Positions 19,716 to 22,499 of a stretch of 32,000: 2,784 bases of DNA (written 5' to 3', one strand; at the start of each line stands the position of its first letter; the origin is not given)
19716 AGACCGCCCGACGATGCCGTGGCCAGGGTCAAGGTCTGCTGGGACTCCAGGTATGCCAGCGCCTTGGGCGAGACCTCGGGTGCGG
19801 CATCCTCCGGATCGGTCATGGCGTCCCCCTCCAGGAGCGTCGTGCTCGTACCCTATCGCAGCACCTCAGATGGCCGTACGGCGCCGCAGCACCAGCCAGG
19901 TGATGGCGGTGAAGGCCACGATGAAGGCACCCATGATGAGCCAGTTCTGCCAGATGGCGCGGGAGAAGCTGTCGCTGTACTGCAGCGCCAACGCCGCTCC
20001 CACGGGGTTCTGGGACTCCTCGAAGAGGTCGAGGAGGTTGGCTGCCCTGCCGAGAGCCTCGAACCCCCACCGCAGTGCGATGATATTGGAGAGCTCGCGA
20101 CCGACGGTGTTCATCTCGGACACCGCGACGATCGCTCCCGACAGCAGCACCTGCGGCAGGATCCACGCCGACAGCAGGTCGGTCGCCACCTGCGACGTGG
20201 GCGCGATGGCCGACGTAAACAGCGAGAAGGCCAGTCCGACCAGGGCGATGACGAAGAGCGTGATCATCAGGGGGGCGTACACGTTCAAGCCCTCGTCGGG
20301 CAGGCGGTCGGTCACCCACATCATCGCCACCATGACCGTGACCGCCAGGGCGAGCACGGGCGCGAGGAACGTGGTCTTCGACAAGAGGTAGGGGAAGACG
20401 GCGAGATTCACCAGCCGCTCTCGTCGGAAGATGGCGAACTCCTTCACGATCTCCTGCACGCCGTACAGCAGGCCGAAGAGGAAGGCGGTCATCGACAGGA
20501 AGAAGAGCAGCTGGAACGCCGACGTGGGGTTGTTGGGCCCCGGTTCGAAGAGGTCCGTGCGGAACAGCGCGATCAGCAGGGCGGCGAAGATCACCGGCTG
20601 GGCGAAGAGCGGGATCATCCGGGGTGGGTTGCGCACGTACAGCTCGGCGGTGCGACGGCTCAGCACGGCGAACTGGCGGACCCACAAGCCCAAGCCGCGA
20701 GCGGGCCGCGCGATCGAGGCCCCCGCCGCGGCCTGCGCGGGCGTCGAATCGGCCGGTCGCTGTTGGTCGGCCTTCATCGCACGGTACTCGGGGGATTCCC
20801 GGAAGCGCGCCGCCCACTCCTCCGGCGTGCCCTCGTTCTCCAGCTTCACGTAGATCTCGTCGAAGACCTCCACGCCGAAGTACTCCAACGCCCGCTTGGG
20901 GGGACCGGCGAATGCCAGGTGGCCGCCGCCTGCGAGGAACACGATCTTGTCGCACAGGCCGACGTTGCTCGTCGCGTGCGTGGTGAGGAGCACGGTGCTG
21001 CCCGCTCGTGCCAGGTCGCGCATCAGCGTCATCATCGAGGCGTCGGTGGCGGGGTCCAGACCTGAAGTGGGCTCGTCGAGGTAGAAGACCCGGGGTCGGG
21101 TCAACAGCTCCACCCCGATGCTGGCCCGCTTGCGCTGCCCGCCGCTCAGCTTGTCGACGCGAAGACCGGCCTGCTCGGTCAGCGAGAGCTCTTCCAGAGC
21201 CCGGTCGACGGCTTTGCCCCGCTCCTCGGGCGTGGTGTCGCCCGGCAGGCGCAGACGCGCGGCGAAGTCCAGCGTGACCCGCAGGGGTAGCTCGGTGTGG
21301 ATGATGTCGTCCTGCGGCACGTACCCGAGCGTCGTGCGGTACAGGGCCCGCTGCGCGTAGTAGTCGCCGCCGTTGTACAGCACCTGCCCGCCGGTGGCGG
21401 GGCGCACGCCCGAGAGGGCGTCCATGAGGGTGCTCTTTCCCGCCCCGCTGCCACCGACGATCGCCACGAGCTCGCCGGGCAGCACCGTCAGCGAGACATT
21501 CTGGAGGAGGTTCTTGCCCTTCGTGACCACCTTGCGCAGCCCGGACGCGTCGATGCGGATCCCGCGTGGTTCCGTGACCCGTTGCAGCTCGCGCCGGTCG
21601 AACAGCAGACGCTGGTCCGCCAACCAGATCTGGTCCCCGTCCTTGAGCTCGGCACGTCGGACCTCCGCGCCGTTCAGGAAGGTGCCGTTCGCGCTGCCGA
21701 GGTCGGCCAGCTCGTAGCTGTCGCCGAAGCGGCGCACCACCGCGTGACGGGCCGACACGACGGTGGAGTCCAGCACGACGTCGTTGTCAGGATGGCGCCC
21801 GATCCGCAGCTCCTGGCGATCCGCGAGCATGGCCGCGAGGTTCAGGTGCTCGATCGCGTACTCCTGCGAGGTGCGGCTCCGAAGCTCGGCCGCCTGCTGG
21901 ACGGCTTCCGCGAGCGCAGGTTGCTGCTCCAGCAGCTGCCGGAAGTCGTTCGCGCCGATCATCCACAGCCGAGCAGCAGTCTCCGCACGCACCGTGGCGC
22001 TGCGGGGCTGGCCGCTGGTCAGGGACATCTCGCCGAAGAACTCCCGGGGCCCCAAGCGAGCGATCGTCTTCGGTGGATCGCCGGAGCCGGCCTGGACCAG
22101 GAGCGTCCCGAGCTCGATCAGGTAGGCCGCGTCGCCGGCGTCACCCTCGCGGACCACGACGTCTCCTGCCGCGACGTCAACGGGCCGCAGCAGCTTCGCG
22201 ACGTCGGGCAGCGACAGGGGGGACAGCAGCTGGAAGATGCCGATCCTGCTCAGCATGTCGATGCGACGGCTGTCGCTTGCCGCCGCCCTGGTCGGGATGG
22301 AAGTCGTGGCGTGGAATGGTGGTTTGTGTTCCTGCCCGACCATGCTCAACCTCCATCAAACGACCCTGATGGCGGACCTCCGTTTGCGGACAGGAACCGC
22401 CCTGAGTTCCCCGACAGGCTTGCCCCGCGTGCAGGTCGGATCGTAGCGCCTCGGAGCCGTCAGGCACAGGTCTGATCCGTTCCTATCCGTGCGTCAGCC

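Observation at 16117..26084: Cyclic-nucleotide-themed island: four CNB domains and two candidate phosphodiesterases but no cyclase and no transcription factor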

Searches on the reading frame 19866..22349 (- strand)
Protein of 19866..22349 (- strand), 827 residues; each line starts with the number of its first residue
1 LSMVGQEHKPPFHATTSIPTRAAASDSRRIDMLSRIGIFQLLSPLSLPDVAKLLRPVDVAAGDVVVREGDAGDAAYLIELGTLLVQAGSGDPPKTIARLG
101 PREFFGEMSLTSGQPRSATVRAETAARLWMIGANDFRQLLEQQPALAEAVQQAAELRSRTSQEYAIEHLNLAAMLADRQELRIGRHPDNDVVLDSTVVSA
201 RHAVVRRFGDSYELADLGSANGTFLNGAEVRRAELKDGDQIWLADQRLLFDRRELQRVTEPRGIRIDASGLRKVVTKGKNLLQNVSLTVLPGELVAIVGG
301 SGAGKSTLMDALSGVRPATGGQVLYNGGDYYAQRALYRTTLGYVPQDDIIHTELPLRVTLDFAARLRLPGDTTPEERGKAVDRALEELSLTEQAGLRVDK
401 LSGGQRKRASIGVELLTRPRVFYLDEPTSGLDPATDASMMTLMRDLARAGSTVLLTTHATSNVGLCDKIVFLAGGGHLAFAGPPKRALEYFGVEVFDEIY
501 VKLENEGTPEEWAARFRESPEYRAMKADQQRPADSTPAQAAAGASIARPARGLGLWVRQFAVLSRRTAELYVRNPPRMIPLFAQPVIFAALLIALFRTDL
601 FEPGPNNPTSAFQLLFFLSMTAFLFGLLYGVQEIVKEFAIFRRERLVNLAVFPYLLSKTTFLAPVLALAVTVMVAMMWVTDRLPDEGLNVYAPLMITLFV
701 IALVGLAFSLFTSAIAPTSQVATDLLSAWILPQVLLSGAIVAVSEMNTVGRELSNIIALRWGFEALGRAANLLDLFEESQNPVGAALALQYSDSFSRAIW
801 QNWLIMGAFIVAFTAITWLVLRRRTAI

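Call 6: search_protein_families(library=pfam, proteins=[window:19866-22349:-], max_evalue=0.01)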
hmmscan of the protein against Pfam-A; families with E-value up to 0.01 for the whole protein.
window:19866-22349:- (827 aa): 11 families
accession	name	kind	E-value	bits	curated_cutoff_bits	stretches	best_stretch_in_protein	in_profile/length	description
PF00005.33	ABC_tran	-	1.1e-27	97.7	25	1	282-429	1-137/137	ABC transporter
PF01061.29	ABC2_membrane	-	4.9e-20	72.4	26.9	1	558-766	1-206/211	ABC-2 type transporter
PF00027.35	cNMP_binding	-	8.3e-20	71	27.5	1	58-142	3-88/89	Cyclic nucleotide-binding domain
PF00498.31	FHA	-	2e-19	70.2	20.7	1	182-243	2-66/67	FHA domain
PF13304.12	AAA_21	-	2.8e-11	44.5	27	1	384-458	221-298/304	AAA domain, putative AbiEii toxin, Type IV TA system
PF16697.10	Yop-YscD_cpl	-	2.5e-10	40.9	33.2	1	178-243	16-83/94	Inner membrane component of T3SS, cytoplasmic domain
PF12698.13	ABC2_membrane_3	-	9.4e-08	32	31.6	1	607-819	157-347/347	ABC-2 family transporter protein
PF13555.12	AAA_29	-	1.8e-05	24.8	27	1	292-315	22-45/61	P-loop containing region of AAA domain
PF02463.25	SMC_N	-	7.2e-05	22.7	40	0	279-313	11-45/220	RecF/RecN/SMC N terminal domain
PF03193.22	RsgA_GTPase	-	0.0058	16.9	30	1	288-314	102-128/174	RsgA GTPase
PF13191.12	AAA_16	-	0.0091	16.9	32.6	1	293-384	25-116/167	AAA ATPase domain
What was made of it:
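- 19866..22343 (-): CNB-FHA-NBD-ABC2_membrane half-transporter of the ABCG/DrrA type, an exporter architecture (825 aa). CNB spans 21867-22241 and FHA about 21621-21806. Pfam cNMP_binding 71, FHA 70.2, ABC_tran 97.7 and ABC2_membrane 72.4 bits (call 6).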

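Call 9: search_protein_families(library=ncbifam, proteins=[window:19866-22349:-], max_evalue=0.001)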
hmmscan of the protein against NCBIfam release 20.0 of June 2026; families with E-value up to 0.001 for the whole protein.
window:19866-22349:- (827 aa): 197 families (the best 25 are shown)
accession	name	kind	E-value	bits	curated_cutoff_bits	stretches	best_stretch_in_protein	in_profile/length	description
TIGR00955.1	3a01204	subfamily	1.2e-64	219.1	736.35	1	277-824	36-612/617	pigment precursor permease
TIGR00956.1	3a01205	subfamily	3.6e-44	150.8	1959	1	276-483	773-987/1394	pleiotropic drug resistance family protein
TIGR01188.1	drrA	subfamily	1.5e-36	126.2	312.45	1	282-481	9-206/302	daunorubicin resistance ABC transporter, ATP-binding protein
NF033858.1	ABC2_perm_RbbA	equivalog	2.4e-36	125.1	1050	1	264-579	265-561/909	ribosome-associated ATPase/putative transporter RbbA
TIGR03864.1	PQQ_ABC_ATP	hypoth_equivalog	1.8e-34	119.2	302.25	1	279-501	14-233/236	ABC transporter, ATP-binding subunit, PQQ-dependent alcohol dehydrogenase system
TIGR02857.1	CydD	equivalog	1.4e-33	116.7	435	1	258-471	314-528/529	thiol reductant ABC exporter subunit CydD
NF040873.1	AztA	equivalog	2.7e-32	111.9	220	1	278-471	4-190/191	zinc ABC transporter ATP-binding protein AztA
TIGR02315.1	ABC_phnC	equivalog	9.9e-31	107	266.1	1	269-488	5-234/243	phosphonate ABC transporter ATP-binding protein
TIGR03608.1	L_ocin_972_ABC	subfamily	3.3e-30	105.1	254.85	1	276-472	8-206/206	putative bacteriocin export ABC transporter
TIGR03375.1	type_I_sec_LssB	subfamily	5.6e-30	104.2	693.1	1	278-488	479-689/696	type I secretion system permease/ATPase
TIGR01189.1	ccmA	equivalog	1.2e-29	103.5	131.6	1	277-462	11-189/198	heme ABC exporter ATP-binding protein CcmA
TIGR02673.1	FtsE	equivalog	1.3e-28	100.1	264.85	1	276-461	12-198/214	cell division ATP-binding protein FtsE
NF053840.1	MnTportMntADein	equivalog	1.9e-28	99.7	400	1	279-473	14-207/240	manganese ABC transporter ATP-binding protein MntA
NF010068.0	PRK13548.1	equivalog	2.5e-28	98.9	261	1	274-489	13-232/261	heme ABC transporter ATP-binding protein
TIGR02982.1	heterocyst_DevA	subfamily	3.4e-28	98.7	295.8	1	279-474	18-216/220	ABC exporter ATP-binding subunit, DevA family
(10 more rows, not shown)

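Call 18: search_solved_structures(query=window:19866-22349:-, max_evalue=1e-10)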
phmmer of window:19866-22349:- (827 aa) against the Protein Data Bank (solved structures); distinct sequences matched with E-value up to 1e-10: 531 (the best 60 are shown).
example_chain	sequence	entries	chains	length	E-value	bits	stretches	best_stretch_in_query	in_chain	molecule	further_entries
7w01_A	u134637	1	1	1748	5.2e-46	160.4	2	263-482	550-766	Phospholipid-transporting ATPase ABCA3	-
7w02_A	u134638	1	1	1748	3.5e-45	157.7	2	263-482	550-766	Phospholipid-transporting ATPase ABCA3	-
9iuk_A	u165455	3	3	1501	3.6e-44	154.3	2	274-489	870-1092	Pleiotropic ABC efflux transporter of multiple drugs CDR1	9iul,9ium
7lkp_A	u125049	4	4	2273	7.2e-44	153.3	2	278-505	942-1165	Retinal-specific phospholipid-transporting ATPase ABCA4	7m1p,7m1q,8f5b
7e7i_A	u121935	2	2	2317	7.6e-44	153.3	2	278-505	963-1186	Retinal-specific phospholipid-transporting ATPase ABCA4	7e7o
7lkz_A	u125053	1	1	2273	4.9e-43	150.6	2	278-505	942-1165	Retinal-specific phospholipid-transporting ATPase ABCA4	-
7e7q_A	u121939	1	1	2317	5.1e-43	150.5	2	278-505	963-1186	Retinal-specific phospholipid-transporting ATPase ABCA4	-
8edw_A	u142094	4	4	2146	1.4e-42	149.1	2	281-492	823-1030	Phospholipid-transporting ATPase ABCA7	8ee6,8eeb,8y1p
8eop_A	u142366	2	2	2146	9.2e-42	146.4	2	281-492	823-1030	Phospholipid-transporting ATPase ABCA7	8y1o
7tdt_A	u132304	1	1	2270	1.6e-40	142.2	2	252-476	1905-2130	Phospholipid-transporting ATPase ABCA1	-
7tby_A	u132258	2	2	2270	1.7e-40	142.2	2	252-476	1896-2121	ATP-binding cassette, sub-family A (ABC1), member 1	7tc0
7tbz_A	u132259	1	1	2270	1.7e-40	142.2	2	252-476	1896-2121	ATP-binding cassette, sub-family A (ABC1), member 1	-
5xjy_A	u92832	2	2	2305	1.7e-40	142.2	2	252-476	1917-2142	ATP-binding cassette sub-family A member 1 | Phospholipid-transporting ATPase ABCA1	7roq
7tbw_A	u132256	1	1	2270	1.1e-39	139.5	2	252-476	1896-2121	ATP-binding cassette, sub-family A (ABC1), member 1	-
9s2c_A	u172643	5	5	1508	4.9e-39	137.3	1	278-483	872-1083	Pleiotropic ABC efflux transporter of multiple drugs CDR1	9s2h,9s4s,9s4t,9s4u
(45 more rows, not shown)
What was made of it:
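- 19866..22343 (-): NCBIfam TIGR00955, and ABCG2/ABCA NBD matches in PDB (calls 9, 18).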

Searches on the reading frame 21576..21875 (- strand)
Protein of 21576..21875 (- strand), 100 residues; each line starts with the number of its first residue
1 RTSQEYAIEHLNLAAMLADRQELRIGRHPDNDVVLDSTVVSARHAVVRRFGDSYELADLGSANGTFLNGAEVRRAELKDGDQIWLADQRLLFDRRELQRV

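Call 45: search_solved_structures(query=window:21576-21875:-, max_evalue=0.001)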
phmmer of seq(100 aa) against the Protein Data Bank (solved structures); distinct sequences matched with E-value up to 0.001: 18.
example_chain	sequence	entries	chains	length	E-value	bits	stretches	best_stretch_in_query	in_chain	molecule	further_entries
6i2q_B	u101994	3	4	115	8.8e-15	57.8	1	16-92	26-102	Glycogen accumulation regulator GarA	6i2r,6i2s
8p5r_G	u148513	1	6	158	1.5e-14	57.1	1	16-92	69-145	Glycogen accumulation regulator GarA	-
2kkl_A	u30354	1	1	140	1.5e-13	53.8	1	17-92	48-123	Uncharacterized protein Mb1858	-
2kfu_A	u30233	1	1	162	2.1e-13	53.3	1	17-92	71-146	Rv1827 pThr 22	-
6i2p_D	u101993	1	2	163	2.2e-13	53.3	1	17-92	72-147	Glycogen accumulation regulator GarA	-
7rj3_A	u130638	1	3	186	2.7e-13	53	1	17-92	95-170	Glycogen accumulation regulator GarA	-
2kb3_A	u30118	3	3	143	2.5e-12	49.9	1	15-92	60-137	Oxoglutarate dehydrogenase inhibitor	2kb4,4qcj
8p5x_G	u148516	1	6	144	2.5e-12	49.9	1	15-92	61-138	Oxoglutarate dehydrogenase inhibitor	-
2fez_A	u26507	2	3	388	1.7e-10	44.1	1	23-92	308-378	Probable regulatory protein embR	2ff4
6cah_A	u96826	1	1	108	2.4e-10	43.6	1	23-94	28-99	ABC transporter ATP-binding/permease protein Rv1747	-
3po8_A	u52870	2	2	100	4.4e-08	36.3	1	25-91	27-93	Putative uncharacterized protein TB39.8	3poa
2lc1_A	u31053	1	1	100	5.7e-08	36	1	25-90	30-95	Putative uncharacterized protein TB39.8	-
3oun_A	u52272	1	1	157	2.1e-07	34.2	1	25-90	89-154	Putative uncharacterized protein TB39.8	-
6a8w_A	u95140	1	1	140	5.1e-05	26.5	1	28-95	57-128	Vacuolar protein sorting-associated protein 64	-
1mzk_A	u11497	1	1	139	0.0002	24.7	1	19-77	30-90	KINASE ASSOCIATED PROTEIN PHOSPHATASE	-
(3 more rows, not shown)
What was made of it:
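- Closest known: Rv1747 of Mycobacterium tuberculosis, an FHA-regulated ABC exporter controlled by PknF. Same: The Rv1747 FHA structure 6CAH matches the window's FHA at 2.4e-10 (call 45).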
